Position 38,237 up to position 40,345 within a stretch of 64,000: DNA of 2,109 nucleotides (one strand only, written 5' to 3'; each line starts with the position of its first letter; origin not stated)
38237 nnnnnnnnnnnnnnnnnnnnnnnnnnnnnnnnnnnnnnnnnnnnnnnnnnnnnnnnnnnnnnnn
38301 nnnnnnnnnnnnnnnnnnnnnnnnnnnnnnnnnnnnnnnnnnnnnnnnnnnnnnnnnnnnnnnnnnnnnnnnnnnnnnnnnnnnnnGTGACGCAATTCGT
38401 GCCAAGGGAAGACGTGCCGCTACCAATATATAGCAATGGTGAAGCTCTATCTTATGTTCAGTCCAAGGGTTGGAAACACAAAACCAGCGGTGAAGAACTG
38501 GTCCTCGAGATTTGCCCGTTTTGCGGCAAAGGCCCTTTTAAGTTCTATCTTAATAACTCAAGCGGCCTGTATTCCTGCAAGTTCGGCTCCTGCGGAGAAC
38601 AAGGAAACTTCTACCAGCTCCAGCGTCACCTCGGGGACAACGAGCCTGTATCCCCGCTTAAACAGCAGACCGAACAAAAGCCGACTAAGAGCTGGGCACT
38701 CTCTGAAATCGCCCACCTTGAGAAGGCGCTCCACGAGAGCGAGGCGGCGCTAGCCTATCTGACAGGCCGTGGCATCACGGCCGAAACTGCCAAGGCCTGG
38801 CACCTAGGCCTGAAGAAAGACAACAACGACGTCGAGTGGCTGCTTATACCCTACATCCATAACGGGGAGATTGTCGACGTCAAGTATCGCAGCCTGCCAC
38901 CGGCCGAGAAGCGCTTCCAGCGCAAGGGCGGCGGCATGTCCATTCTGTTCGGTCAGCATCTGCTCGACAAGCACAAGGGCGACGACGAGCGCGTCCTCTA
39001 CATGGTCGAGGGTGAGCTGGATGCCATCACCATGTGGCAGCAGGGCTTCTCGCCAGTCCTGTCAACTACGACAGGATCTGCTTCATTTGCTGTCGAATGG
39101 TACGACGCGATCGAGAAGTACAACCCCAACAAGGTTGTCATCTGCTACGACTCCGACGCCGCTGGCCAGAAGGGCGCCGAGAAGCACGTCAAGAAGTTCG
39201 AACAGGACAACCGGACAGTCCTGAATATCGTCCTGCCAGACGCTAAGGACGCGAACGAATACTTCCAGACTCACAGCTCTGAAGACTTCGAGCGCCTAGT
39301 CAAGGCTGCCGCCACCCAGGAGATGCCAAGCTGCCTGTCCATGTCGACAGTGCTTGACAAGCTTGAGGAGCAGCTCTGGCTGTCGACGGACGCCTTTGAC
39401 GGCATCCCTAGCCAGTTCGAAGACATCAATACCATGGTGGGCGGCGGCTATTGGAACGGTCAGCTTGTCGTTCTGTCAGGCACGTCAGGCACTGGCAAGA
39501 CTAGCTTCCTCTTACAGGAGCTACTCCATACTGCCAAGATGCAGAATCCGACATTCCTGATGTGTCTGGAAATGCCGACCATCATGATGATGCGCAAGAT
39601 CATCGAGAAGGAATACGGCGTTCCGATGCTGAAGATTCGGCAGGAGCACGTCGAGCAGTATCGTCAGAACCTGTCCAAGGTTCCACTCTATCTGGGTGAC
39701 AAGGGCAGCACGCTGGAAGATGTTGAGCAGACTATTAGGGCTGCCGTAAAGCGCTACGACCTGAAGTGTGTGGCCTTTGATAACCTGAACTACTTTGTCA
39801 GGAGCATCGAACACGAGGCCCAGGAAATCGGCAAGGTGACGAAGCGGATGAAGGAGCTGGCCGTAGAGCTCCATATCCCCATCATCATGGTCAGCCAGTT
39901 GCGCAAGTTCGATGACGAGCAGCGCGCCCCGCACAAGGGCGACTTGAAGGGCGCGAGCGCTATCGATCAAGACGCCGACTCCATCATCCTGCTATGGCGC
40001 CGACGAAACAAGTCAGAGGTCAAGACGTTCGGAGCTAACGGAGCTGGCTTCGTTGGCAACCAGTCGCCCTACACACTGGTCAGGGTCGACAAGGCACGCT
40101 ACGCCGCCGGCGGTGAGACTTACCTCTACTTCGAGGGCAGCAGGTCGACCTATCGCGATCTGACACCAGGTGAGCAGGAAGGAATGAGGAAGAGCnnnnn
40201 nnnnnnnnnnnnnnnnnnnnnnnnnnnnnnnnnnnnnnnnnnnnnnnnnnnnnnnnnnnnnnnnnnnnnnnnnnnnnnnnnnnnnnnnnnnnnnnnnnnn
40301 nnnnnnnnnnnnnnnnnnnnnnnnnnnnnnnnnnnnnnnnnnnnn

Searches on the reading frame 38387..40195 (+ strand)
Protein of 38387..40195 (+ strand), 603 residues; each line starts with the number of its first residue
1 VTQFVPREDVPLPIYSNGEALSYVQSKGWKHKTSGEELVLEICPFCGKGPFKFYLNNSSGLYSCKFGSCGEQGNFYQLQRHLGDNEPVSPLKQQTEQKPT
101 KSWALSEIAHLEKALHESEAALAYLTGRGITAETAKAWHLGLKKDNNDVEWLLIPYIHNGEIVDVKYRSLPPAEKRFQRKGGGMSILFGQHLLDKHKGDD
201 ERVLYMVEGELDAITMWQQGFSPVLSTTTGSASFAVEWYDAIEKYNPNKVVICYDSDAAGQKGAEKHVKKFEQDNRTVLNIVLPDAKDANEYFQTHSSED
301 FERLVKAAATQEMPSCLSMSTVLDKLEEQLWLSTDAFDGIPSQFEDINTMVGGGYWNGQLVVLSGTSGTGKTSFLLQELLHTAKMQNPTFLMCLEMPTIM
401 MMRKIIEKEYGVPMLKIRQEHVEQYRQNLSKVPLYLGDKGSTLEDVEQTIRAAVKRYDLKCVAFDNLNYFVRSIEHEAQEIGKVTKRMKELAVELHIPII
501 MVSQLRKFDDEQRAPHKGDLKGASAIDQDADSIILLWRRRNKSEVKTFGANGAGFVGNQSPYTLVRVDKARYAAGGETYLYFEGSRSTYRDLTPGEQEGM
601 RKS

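Call 19: search_protein_families(library=phrogs, proteins=[window:38387-40195:+], max_evalue=0.00001)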
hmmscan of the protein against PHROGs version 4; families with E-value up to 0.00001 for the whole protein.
window:38387-40195:+ (603 aa): 10 families
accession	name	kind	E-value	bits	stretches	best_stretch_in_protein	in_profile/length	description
phrog_239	-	DNA, RNA and nucleotide metabolism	5.7e-78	264.7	1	28-598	30-605/801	DNA primase/helicase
phrog_19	-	DNA, RNA and nucleotide metabolism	9.6e-46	157.8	1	321-598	317-587/621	DnaB-like replicative helicase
phrog_47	-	DNA, RNA and nucleotide metabolism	3.7e-33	116.1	1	22-312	33-337/947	DNA primase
phrog_243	-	DNA, RNA and nucleotide metabolism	1.5e-21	77.6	1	344-542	22-228/273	DnaB-like replicative helicase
phrog_6444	-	DNA, RNA and nucleotide metabolism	1.4e-18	68.1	1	200-309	258-366/577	DNA primase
phrog_5482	-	unknown function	2.9e-16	60.1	1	315-582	7-289/341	-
phrog_849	-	DNA, RNA and nucleotide metabolism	4e-16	60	1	93-355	116-383/435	DNA primase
phrog_11530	-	unknown function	6.9e-11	43.3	1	442-539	15-116/184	-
phrog_1139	-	DNA, RNA and nucleotide metabolism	1.1e-07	31.3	1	27-300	16-276/895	DNA primase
phrog_6088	-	DNA, RNA and nucleotide metabolism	4.6e-06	26.3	1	201-344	187-330/772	DNA primase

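Call 47: search_dna_similar(query=window:38387-40195:+, collection=phages, mode=protein, max_rows=15)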
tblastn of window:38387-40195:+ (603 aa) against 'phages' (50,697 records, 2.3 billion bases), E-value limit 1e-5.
Records with a match: 1611; places in all: 1614; records where one place covers at least 80% of the query: 77.
Best place of each record, by identity: <60% 1611.
By first word of the organism name: Mycobacterium 284; Pseudomonas 283; Escherichia 229; Acinetobacter 87; Paenibacillus 68; Bacteriophage 53; Microbacterium 46; Bacillus 37; Vibrio 34; Streptococcus 31; and 93 more.
By host as written in the record: Mycobacterium smegmatis mc2 155 193; - 149; Pseudomonas aeruginosa 110; Escherichia coli 98; Mycobacterium smegmatis mc#155 48; Acinetobacter baumannii 40; Paenibacillus larvae 37; Microbacterium foliorum NRRL B-24224 31; and 432 more.
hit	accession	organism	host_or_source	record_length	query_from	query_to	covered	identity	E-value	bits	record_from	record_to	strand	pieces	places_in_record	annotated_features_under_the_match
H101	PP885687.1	Tunturiibacter phage Tunturi_4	Tunturiibacter empetritectus M8UP27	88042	16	589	95%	26.8%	2e-45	179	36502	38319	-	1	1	DNA primase/helicase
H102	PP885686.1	Tunturiibacter phage Tunturi_3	Tunturiibacter psychrotolerans X5P2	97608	10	601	98%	25.0%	3e-38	157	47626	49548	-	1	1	DNA primase/helicase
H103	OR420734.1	Roseobacter phage CRP-804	Paracoccaceae bacterium strain FZCC0196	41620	43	583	90%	24.8%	1e-10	71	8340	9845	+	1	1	DNA primase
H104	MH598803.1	Pelagibacter phage HTVC121P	Candidatus Pelagibacter sp. HTCC7211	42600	27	546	86%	24.5%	1e-10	71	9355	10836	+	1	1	DNA primase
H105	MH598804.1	Pelagibacter phage HTVC105P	Candidatus Pelagibacter sp. HTCC7211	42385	27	546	86%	24.4%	2e-10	70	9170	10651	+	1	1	DNA primase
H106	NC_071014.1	Brevibacterium phage Cantare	Brevibacterium fuscum NRRL B-14687 SEA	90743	35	544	73%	28.7%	8e-7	117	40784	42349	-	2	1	46: DnaB-like replicative helicase | 45: primase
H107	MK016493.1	Brevibacterium phage Cantare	Brevibacterium fuscum NRRL B-14687 SEA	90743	35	544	73%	28.7%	8e-7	117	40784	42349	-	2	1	46: dsDNA helicase | 45: DNA primase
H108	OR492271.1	Fusobacterium phage phiFN37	Fusobacterium necrophorum subsp. ...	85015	21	552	88%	23.5%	2e-20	102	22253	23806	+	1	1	DNA primase/helicase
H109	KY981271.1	Curvibacter phage P26059A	Curvibacter sp. IMCC26059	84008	29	540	85%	23.9%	2e-16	89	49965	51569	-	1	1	putative DNA primase/helicase | HNH homing endonuclease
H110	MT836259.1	Bacteriophage sp.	human fecal samples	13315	2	563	93%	21.7%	1e-9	68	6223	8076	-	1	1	record has no annotation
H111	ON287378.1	Dickeya phage DchS19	Dickeya chrysanthemi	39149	12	540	88%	22.9%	1e-12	77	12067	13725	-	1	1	4: DNA primase/helicase | hypothetical protein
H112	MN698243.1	Pelagibacter phage HTVC104P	Candidatus Pelagibacter sp. HTCC7211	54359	43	557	85%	23.4%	1e-18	97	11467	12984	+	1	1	DNA primase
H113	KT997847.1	uncultured phage_Deep1-GF2-KM23-C739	0.2-5 um-sized marine plankton sample ...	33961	125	583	76%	26.1%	3e-17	92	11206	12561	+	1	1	DNA primase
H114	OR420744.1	Pelagibacter phage HTVC134P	Candidatus Pelagibacter sp. HTCC7211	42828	125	574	75%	26.4%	2e-16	89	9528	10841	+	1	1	DNA primase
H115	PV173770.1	Pseudomonas phage P7869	Pseudomonas aeruginosa 7869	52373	64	589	87%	22.5%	3e-25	117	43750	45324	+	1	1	DNA primase/helicase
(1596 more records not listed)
